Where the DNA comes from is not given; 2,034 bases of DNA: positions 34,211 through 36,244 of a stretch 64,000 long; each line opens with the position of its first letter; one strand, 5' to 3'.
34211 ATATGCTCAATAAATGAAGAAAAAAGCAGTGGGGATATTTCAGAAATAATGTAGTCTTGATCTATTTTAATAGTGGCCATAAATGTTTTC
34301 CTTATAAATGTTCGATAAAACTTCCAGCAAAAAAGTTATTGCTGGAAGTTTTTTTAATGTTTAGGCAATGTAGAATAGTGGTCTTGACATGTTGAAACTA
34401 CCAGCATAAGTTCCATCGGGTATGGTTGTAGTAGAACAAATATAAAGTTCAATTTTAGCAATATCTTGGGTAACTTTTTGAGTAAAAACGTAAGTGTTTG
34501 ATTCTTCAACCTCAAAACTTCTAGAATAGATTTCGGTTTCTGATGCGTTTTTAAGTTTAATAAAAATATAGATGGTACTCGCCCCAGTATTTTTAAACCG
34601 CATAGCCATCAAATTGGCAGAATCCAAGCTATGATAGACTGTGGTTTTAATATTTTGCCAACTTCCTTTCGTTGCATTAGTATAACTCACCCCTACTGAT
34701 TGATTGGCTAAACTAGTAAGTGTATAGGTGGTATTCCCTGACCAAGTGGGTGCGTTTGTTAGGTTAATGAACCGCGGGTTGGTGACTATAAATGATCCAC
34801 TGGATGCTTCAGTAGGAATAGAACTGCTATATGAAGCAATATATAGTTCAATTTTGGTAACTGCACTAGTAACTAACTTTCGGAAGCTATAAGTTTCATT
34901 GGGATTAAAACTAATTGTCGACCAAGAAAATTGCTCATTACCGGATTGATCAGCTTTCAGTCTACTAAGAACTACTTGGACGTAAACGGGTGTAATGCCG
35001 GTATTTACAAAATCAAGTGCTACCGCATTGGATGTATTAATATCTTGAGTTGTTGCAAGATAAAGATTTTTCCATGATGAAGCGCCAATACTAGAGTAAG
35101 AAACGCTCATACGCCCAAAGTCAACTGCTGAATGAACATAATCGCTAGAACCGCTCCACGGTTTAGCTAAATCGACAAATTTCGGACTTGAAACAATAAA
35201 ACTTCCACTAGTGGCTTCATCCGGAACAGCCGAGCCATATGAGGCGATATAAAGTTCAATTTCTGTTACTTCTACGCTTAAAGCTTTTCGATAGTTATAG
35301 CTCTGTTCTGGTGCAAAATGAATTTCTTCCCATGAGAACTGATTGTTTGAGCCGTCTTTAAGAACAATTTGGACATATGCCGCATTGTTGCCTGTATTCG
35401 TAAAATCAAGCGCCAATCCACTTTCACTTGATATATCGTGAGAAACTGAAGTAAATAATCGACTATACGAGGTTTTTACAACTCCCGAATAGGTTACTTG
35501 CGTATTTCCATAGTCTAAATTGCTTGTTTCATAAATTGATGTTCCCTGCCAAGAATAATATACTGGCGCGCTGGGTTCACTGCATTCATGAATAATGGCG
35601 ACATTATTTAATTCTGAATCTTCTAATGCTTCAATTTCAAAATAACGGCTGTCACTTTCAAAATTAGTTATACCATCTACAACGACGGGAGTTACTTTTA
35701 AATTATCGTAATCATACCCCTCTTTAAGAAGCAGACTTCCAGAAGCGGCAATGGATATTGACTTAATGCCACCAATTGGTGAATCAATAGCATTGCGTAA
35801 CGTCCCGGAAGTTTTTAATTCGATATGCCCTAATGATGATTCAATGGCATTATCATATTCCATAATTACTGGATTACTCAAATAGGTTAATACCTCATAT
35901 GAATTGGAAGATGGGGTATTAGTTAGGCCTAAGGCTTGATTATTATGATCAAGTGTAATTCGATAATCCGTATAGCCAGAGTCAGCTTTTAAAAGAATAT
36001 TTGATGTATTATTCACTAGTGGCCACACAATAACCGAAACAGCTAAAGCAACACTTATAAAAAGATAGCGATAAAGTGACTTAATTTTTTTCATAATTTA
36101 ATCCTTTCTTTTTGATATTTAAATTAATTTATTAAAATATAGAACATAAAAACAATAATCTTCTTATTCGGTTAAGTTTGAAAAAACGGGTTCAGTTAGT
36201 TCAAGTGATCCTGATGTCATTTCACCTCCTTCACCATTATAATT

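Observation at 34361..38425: Two adjacent surface proteins made of 3 and ~6 tandem copies of an undescribed ~125-aa beta-repeat module, sitting between the GH51 and GH10 genes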

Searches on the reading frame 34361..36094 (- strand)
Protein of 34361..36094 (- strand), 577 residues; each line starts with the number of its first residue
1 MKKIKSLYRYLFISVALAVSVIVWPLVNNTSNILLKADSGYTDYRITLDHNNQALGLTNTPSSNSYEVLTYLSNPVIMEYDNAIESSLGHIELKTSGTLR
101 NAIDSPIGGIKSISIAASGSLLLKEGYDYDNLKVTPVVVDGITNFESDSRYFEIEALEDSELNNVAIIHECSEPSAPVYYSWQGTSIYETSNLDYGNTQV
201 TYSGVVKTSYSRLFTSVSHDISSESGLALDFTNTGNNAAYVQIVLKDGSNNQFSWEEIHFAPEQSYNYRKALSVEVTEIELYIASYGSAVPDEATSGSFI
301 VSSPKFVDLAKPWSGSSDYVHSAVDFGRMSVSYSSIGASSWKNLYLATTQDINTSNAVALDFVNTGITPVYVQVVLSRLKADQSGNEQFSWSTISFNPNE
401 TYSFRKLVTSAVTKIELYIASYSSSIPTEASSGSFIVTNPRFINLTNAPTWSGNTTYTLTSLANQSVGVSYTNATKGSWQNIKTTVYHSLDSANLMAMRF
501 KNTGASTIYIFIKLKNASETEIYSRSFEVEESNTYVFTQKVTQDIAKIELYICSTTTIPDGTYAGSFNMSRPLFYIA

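Call 3: search_protein_families(library=pfam, proteins=[window:34361-36094:-], max_evalue=1)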
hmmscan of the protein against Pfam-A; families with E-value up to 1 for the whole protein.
window:34361-36094:- (577 aa): 3 families
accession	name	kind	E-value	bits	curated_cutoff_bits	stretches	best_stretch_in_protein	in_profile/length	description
PF21765.4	CUB_A2MG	-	0.00047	20.9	27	0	484-510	18-44/62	A2MG, CUB domain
PF16774.11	Dit_N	-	0.16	12.7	25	0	490-531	81-122/129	Distal tail protein, N-terminal domain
PF00763.28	THF_DHG_CYH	-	0.19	12.4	32.8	1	492-534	27-69/115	Tetrahydrofolate dehydrogenase/cyclohydrolase, catalytic domain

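Call 4: search_protein_families(library=ncbifam, proteins=[window:34361-36094:-], max_evalue=1)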
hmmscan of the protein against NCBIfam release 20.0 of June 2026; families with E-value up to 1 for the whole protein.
window:34361-36094:- (577 aa): 2 families
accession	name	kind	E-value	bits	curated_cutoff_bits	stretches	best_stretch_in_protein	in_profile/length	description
NF010778.0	PRK14181.1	equivalog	0.052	13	503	1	479-535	13-69/287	bifunctional methylenetetrahydrofolate dehydrogenase/methenyltetrahydrofolate cyclohydrolase FolD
NF009504.0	PRK12863.1-4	equivalog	0.11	12.5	134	0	292-324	50-82/97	YciI-like protein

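Call 5: search_solved_structures(query=window:34361-36094:-, max_evalue=10)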
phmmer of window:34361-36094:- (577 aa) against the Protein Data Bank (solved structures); distinct sequences matched with E-value up to 10: 0.

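Call 9: find_homologous_proteins(query=window:34361-36094:-, max_evalue=0.001)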
Query window:34361-36094:- (577 aa): 1 proteins with E <= 0.001 among 8000 candidates.
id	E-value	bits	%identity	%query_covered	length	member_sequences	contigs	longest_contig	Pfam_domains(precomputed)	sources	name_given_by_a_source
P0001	0.0e+0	1242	99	100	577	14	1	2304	-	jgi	jgi:hypothetical protein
